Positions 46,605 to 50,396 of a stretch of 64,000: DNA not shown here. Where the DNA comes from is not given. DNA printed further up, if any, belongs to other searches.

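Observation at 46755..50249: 1164-aa four-domain fusion that appears to encode two parallel 'make and activate' phosphonate branches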

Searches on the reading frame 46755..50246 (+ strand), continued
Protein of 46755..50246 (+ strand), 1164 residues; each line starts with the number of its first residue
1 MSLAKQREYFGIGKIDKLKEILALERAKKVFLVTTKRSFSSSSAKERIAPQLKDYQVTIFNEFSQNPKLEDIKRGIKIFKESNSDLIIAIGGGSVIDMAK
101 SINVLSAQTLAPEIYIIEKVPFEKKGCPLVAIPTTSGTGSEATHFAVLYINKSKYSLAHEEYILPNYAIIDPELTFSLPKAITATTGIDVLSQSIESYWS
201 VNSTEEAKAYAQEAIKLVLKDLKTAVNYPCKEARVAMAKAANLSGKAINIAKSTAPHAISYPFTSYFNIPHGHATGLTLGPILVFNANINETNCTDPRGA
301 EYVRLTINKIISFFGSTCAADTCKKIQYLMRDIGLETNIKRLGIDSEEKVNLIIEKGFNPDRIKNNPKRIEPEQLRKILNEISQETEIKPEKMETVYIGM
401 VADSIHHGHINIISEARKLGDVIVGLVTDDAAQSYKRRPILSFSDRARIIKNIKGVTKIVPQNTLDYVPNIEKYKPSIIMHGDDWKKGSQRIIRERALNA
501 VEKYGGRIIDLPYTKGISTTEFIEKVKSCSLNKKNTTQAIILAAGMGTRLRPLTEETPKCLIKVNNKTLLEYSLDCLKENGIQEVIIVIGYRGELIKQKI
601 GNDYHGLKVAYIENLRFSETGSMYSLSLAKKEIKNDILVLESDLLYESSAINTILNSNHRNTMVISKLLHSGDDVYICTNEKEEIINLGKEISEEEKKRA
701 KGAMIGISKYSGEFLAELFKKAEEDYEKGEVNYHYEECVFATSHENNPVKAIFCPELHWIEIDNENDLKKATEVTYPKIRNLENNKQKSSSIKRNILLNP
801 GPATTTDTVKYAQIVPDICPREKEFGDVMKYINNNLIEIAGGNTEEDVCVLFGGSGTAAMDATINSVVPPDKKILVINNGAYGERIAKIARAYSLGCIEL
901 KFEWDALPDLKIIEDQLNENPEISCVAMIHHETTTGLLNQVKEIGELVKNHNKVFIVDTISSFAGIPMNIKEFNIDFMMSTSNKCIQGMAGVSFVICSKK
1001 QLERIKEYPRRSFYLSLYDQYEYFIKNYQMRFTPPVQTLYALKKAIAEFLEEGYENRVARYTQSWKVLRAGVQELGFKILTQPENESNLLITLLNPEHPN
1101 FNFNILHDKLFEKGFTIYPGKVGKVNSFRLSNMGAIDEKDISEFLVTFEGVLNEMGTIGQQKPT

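Call 13: find_homologous_proteins(query=window:46755-50246:+, max_evalue=1e-10)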
Query window:46755-50246:+ (1164 aa): 1476 proteins with E <= 1e-10 among 8000 candidates; the best 120 are listed.
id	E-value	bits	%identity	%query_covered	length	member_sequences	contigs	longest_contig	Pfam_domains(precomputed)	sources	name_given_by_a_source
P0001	3.8e-111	391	33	33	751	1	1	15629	PF00483.30,PF13685.13,PF01467.33,PF25137.1,PF12804.14,PF00465.26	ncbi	-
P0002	1.9e-110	389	35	32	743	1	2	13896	PF00483.30,PF13685.13,PF01467.33,PF20202.5,PF25137.1,PF12804.14,PF00465.26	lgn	-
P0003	7.4e-110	387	52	31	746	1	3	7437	PF13685.13,PF02775.27,PF02776.24,PF25137.1,PF00465.26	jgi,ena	-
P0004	4.8e-106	374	50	32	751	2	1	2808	PF13685.13,PF02775.27,PF02776.24,PF25137.1,PF00465.26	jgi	jgi:phosphonopyruvate decarboxylase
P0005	1.5e-105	372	47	32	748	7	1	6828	PF13685.13,PF02775.27,PF02776.24,PF25137.1,PF00465.26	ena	-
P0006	2.0e-105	372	35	28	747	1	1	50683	PF00483.30,PF13685.13,PF01467.33,PF20202.5,PF25137.1,PF12804.14,PF00465.26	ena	-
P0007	2.9e-105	371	36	29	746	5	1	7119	PF00483.30,PF13685.13,PF01467.33,PF20202.5,PF25137.1,PF12804.14,PF00465.26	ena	-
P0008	4.0e-105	371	51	32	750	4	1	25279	PF13685.13,PF02775.27,PF02776.24,PF25137.1,PF00465.26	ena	-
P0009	3.3e-104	368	35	28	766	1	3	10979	PF00483.30,PF13685.13,PF01467.33,PF20202.5,PF25137.1,PF12804.14,PF00465.26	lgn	-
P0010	2.7e-102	362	49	32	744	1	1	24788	PF13685.13,PF02775.27,PF02776.24,PF25137.1,PF00465.26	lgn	-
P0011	3.5e-102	361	36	28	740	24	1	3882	PF00483.30,PF13685.13,PF01467.33,PF20202.5,PF25137.1,PF12804.14,PF00465.26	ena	-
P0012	4.5e-102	361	35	31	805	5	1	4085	PF13685.13,PF13714.13,PF01467.33,PF25137.1,PF00465.26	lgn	-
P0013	5.3e-102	361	37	28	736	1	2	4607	PF13685.13,PF01467.33,PF25137.1,PF12804.14,PF00465.26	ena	-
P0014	6.3e-102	360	48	32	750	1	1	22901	PF13685.13,PF02775.27,PF02776.24,PF25137.1,PF00465.26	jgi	jgi:phosphonopyruvate decarboxylase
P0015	7.9e-102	360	36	29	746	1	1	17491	PF00483.30,PF13685.13,PF01467.33,PF20202.5,PF25137.1,PF12804.14,PF00465.26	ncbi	-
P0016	2.6e-101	358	39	29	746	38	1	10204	PF00483.30,PF13685.13,PF01467.33,PF25137.1,PF12804.14,PF00465.26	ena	-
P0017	4.2e-101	358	37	26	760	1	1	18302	PF13685.13,PF01467.33,PF20202.5,PF25137.1,PF12804.14,PF00465.26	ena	-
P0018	8.4e-101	357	35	28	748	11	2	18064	PF13685.13,PF01467.33,PF20202.5,PF25137.1,PF12804.14,PF00465.26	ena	-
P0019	1.2e-100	356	35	28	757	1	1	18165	PF00483.30,PF13685.13,PF01467.33,PF20202.5,PF25137.1,PF12804.14,PF00465.26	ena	-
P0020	1.4e-100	356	48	31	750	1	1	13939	PF13685.13,PF02775.27,PF02776.24,PF25137.1,PF00465.26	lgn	-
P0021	5.1e-100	354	37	28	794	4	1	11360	PF13685.13,PF01467.33,PF20202.5,PF25137.1,PF12804.14,PF00465.26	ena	-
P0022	8.7e-100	353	35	28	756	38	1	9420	PF00483.30,PF13685.13,PF01467.33,PF20202.5,PF25137.1,PF12804.14,PF00465.26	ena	-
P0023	1.8e-99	352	34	28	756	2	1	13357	PF00483.30,PF13685.13,PF01467.33,PF20202.5,PF25137.1,PF12804.14,PF00465.26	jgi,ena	-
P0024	6.9e-99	350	34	33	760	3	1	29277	PF13685.13,PF01467.33,PF20202.5,PF25137.1,PF12804.14,PF00465.26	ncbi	-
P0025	8.8e-99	350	34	31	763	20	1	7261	PF13685.13,PF01467.33,PF20202.5,PF25137.1,PF12804.14,PF00465.26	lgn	-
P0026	9.4e-99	350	35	28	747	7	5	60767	PF13685.13,PF01467.33,PF20202.5,PF25137.1,PF12804.14,PF00465.26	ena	-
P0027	1.8e-98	349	36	28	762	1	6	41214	PF13685.13,PF01467.33,PF20202.5,PF25137.1,PF12804.14,PF00465.26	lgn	-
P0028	6.7e-98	347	36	31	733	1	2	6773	PF13685.13,PF01467.33,PF20202.5,PF25137.1,PF12804.14,PF00465.26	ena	-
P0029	7.9e-98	347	46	31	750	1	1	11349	PF13685.13,PF02775.27,PF02776.24,PF25137.1,PF00465.26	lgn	-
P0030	1.8e-97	346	48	31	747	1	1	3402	PF13685.13,PF02775.27,PF02776.24,PF25137.1,PF00465.26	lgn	-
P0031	2.8e-97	345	48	32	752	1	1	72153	PF13685.13,PF02775.27,PF02776.24,PF25137.1,PF00465.26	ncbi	ncbi:MAG: phosphonopyruvate decarboxylase [Candidatus Falkowbacteria bacterium]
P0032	5.8e-97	344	48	32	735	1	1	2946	PF13685.13,PF02775.27,PF02776.24,PF25137.1,PF00465.26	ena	-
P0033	2.2e-95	339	33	28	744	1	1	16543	PF00483.30,PF13685.13,PF01467.33,PF20202.5,PF25137.1,PF12804.14,PF00465.26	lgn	-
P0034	3.3e-95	338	44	32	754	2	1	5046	PF13685.13,PF02775.27,PF02776.24,PF25137.1,PF00465.26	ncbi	-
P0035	1.5e-94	336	36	27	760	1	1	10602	PF13685.13,PF01467.33,PF20202.5,PF25137.1,PF12804.14,PF00465.26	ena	-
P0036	2.2e-94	335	49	32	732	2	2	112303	PF13685.13,PF02775.27,PF02776.24,PF25137.1,PF00465.26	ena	-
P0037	2.0e-93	332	44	33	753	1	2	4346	PF13685.13,PF02775.27,PF02776.24,PF25137.1,PF00465.26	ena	-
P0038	2.3e-91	325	33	32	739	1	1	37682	PF13685.13,PF01467.33,PF20202.5,PF25137.1,PF12804.14,PF00465.26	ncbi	-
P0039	2.9e-91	325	36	28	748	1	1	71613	PF13685.13,PF01467.33,PF20202.5,PF25137.1,PF12804.14,PF00465.26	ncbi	-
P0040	3.3e-91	325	47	32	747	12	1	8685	PF13685.13,PF02775.27,PF02776.24,PF25137.1,PF00465.26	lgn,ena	-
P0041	7.0e-91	324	46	32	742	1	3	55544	PF13685.13,PF02775.27,PF02776.24,PF25137.1,PF00465.26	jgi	jgi:phosphonopyruvate decarboxylase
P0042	1.8e-90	322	46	32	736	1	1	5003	PF13685.13,PF02775.27,PF02776.24,PF25137.1,PF00465.26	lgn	-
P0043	7.9e-90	320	47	32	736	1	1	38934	PF13685.13,PF02775.27,PF02776.24,PF25137.1,PF00465.26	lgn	-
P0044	7.3e-89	317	47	32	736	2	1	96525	PF13685.13,PF02775.27,PF02776.24,PF25137.1,PF00465.26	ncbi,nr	ncbi:MAG: phosphonopyruvate decarboxylase [Parcubacteria group bacterium]|nr:phosphonopyruvate decar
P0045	7.5e-89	317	45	31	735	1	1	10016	PF13685.13,PF02775.27,PF02776.24,PF25137.1,PF00465.26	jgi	jgi:phosphonopyruvate decarboxylase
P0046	1.0e-86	310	47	32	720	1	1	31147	PF13685.13,PF02775.27,PF02776.24,PF25137.1,PF00465.26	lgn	-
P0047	5.1e-85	304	44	32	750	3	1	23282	PF13685.13,PF02775.27,PF02776.24,PF25137.1,PF00465.26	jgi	-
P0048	1.7e-83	299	47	32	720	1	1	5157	PF13685.13,PF02775.27,PF02776.24,PF25137.1,PF00465.26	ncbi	-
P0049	4.2e-76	275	40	32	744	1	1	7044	PF13685.13,PF02775.27,PF02776.24,PF25137.1,PF00465.26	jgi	-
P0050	1.4e-74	270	39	32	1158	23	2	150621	PF00483.30,PF04991.20,PF13685.13,PF25137.1,PF12804.14,PF00465.26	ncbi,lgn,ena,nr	ncbi:MAG TPA: iron-containing alcohol dehydrogenase [Bacillota bacterium]|nr:iron-containing alcohol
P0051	2.8e-73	266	37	30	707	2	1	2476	PF00483.30,PF13685.13,PF25137.1,PF12804.14,PF00465.26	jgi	-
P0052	4.8e-70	255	40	32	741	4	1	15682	PF13685.13,PF02775.27,PF02776.24,PF25137.1,PF00465.26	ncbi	-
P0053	9.1e-67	244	39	32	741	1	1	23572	PF13685.13,PF02775.27,PF02776.24,PF25137.1,PF00465.26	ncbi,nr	ncbi:MAG: phosphonopyruvate decarboxylase [Candidatus Gastranaerophilales bacterium]|nr:phosphonopyr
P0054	1.3e-66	243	41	33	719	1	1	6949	PF13685.13,PF02775.27,PF02776.24,PF25137.1,PF00465.26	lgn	-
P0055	6.5e-66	241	40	32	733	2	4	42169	PF13685.13,PF02775.27,PF02776.24,PF25137.1,PF00465.26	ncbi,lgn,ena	-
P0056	9.5e-66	241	41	31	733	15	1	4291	PF13685.13,PF02775.27,PF02776.24,PF25137.1,PF00465.26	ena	-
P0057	1.3e-64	237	38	32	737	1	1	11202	PF13685.13,PF02775.27,PF02776.24,PF25137.1,PF00465.26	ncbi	-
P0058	1.6e-64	237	42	30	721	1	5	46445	PF13685.13,PF02775.27,PF02776.24,PF25137.1,PF00465.26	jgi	-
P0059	1.8e-64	236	41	31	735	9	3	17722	PF13685.13,PF02775.27,PF02776.24,PF25137.1,PF00465.26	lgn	-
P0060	2.9e-64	236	41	31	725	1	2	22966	PF13685.13,PF02775.27,PF02776.24,PF25137.1,PF00465.26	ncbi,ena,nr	ncbi:phosphonopyruvate decarboxylase [bacterium]|nr:phosphonopyruvate decarboxylase [bacterium]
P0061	7.1e-64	234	39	32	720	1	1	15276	PF13685.13,PF02775.27,PF02776.24,PF25137.1,PF00465.26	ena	-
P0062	1.0e-63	234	39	32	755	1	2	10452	PF13685.13,PF02775.27,PF02776.24,PF25137.1,PF00465.26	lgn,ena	-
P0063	1.5e-63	233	41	32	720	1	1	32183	PF13685.13,PF02775.27,PF02776.24,PF25137.1,PF00465.26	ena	-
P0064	1.6e-63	233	41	32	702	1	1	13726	PF13685.13,PF02775.27,PF02776.24,PF25137.1,PF00465.26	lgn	-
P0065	8.8e-63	231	40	33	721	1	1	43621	PF13685.13,PF02775.27,PF02776.24,PF25137.1,PF00465.26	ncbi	-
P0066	9.5e-63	231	33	35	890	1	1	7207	PF00483.30,PF04991.20,PF13685.13,PF25137.1,PF12804.14,PF00465.26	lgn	-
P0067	1.0e-62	231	38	32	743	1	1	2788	PF13685.13,PF02775.27,PF02776.24,PF25137.1,PF00465.26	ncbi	-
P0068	1.6e-62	230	38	33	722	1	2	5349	PF13685.13,PF02775.27,PF02776.24,PF25137.1,PF00465.26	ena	-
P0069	2.8e-62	229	42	31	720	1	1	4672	PF13685.13,PF02775.27,PF02776.24,PF25137.1,PF00465.26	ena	-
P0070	3.0e-62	229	40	31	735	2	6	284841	PF13685.13,PF02775.27,PF02776.24,PF25137.1,PF00465.26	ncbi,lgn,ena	-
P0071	3.1e-62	229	40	31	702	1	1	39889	PF13685.13,PF02775.27,PF02776.24,PF25137.1,PF00465.26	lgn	-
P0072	4.9e-62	228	38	31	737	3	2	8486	PF13685.13,PF02775.27,PF02776.24,PF25137.1,PF00465.26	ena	-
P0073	6.7e-62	228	39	31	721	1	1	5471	PF13685.13,PF02775.27,PF02776.24,PF25137.1,PF00465.26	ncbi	-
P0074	7.1e-62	228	39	32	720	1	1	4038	PF13685.13,PF02775.27,PF02776.24,PF25137.1,PF00465.26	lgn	-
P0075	7.4e-62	228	39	33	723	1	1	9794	PF13685.13,PF02775.27,PF02776.24,PF25137.1,PF00465.26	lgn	-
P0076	3.6e-61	225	34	31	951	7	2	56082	PF00483.30,PF04991.20,PF13685.13,PF25137.1,PF12804.14,PF00465.26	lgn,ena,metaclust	metaclust:\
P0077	6.9e-61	225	39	33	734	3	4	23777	PF13685.13,PF02775.27,PF02776.24,PF25137.1,PF00465.26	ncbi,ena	-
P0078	7.2e-61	224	37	30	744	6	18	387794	PF13685.13,PF02775.27,PF02776.24,PF25137.1,PF00465.26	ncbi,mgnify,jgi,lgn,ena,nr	ncbi:phosphonopyruvate decarboxylase [Candidatus Woesearchaeota archaeon]|mgnify:FL=1|jgi:phosphonop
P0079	1.0e-60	224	39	32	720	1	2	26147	PF13685.13,PF02775.27,PF02776.24,PF25137.1,PF00465.26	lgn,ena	-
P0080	3.2e-60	222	40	31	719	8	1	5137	PF13685.13,PF02775.27,PF02776.24,PF25137.1,PF00465.26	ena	-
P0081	4.4e-60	222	40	32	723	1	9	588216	PF13685.13,PF02775.27,PF02776.24,PF25137.1,PF00465.26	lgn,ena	-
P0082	9.9e-60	221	39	33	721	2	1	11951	PF13685.13,PF02775.27,PF02776.24,PF25137.1,PF00465.26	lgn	-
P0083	2.8e-59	219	38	33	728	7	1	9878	PF13685.13,PF02775.27,PF02776.24,PF25137.1,PF00465.26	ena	-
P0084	3.2e-59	219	40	32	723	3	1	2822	PF13685.13,PF02775.27,PF02776.24,PF25137.1,PF00465.26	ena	-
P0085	4.6e-59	218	39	32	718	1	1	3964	PF13685.13,PF02775.27,PF02776.24,PF25137.1,PF00465.26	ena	-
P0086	5.1e-59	218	39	31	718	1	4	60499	PF13685.13,PF02775.27,PF02776.24,PF25137.1,PF00465.26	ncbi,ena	-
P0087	6.1e-59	218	37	31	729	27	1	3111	PF13685.13,PF02775.27,PF02776.24,PF25137.1,PF00465.26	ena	-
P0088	9.6e-59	217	38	32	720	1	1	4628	PF13685.13,PF02775.27,PF02776.24,PF25137.1,PF00465.26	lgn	-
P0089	2.2e-58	216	39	32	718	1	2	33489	PF13685.13,PF02775.27,PF02776.24,PF25137.1,PF00465.26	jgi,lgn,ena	-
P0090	2.7e-58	216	39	33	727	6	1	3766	PF13685.13,PF02775.27,PF02776.24,PF25137.1,PF00465.26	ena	-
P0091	3.0e-58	216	41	31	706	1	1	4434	PF13685.13,PF02775.27,PF02776.24,PF25137.1,PF00465.26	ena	-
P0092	3.1e-58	216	39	32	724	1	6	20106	PF13685.13,PF02775.27,PF02776.24,PF25137.1,PF00465.26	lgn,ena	-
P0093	6.1e-58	215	38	32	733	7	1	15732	PF13685.13,PF02775.27,PF02776.24,PF25137.1,PF00465.26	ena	-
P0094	6.2e-58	215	40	31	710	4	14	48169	PF13685.13,PF02775.27,PF02776.24,PF25137.1,PF00465.26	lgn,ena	-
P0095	6.8e-58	215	39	32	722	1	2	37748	PF13685.13,PF02775.27,PF02776.24,PF25137.1,PF00465.26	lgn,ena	-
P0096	6.9e-58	215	38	32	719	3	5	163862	PF13685.13,PF02775.27,PF02776.24,PF25137.1,PF00465.26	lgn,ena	-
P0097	8.0e-58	214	38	32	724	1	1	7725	PF13685.13,PF02775.27,PF02776.24,PF25137.1,PF00465.26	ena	-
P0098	2.1e-57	213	38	32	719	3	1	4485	PF13685.13,PF02775.27,PF02776.24,PF25137.1,PF00465.26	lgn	-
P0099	4.6e-57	212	42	31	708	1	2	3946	PF13685.13,PF02775.27,PF02776.24,PF25137.1,PF00465.26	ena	-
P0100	7.8e-57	211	39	32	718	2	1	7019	PF13685.13,PF02775.27,PF02776.24,PF25137.1,PF00465.26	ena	-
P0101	1.4e-56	210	36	33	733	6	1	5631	PF13685.13,PF02775.27,PF02776.24,PF25137.1,PF00465.26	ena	-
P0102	5.1e-56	208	40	26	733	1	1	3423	PF13685.13,PF02775.27,PF02776.24,PF25137.1,PF00465.26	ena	-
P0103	6.2e-56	208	40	31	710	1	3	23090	PF13685.13,PF02775.27,PF02776.24,PF25137.1,PF00465.26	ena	-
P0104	1.3e-55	207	37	33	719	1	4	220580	PF13685.13,PF02775.27,PF02776.24,PF25137.1,PF00465.26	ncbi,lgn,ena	-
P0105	1.6e-55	207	39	32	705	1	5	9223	PF13685.13,PF02775.27,PF02776.24,PF25137.1,PF00465.26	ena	-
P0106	1.6e-55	207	39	32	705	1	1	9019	PF13685.13,PF02775.27,PF02776.24,PF25137.1,PF00465.26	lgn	-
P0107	2.8e-55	206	37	32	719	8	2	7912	PF13685.13,PF02775.27,PF02776.24,PF25137.1,PF00465.26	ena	-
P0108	6.2e-55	205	38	33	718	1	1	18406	PF13685.13,PF02775.27,PF02776.24,PF25137.1,PF00465.26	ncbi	-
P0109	6.5e-55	205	39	31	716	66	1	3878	PF13685.13,PF02775.27,PF02776.24,PF25137.1,PF00465.26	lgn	-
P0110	1.9e-54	203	38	31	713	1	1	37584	PF13685.13,PF02775.27,PF02776.24,PF25137.1,PF00465.26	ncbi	-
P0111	2.4e-54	203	38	32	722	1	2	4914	PF13685.13,PF02775.27,PF02776.24,PF25137.1,PF00465.26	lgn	-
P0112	3.9e-54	202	36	33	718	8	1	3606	PF13685.13,PF02775.27,PF02776.24,PF25137.1,PF00465.26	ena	-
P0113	4.2e-54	202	37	33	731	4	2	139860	PF13685.13,PF02775.27,PF02776.24,PF25137.1,PF00465.26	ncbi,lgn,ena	-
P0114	6.4e-54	201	39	31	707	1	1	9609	PF13685.13,PF02775.27,PF02776.24,PF25137.1,PF00465.26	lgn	-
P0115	7.2e-54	201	37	33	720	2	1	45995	PF13685.13,PF02775.27,PF02776.24,PF25137.1,PF00465.26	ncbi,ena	-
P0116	7.3e-54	201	39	32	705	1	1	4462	PF13685.13,PF02775.27,PF02776.24,PF25137.1,PF00465.26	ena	-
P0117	1.2e-53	201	38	33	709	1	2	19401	PF13685.13,PF02775.27,PF02776.24,PF25137.1,PF00465.26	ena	-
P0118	1.8e-53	200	39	33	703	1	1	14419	PF13685.13,PF02775.27,PF02776.24,PF25137.1,PF00465.26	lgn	-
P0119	9.1e-53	198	41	31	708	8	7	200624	PF13685.13,PF02775.27,PF02776.24,PF25137.1,PF00465.26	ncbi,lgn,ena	-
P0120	9.8e-53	198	39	32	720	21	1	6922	PF13685.13,PF02775.27,PF02776.24,PF25137.1,PF00465.26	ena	-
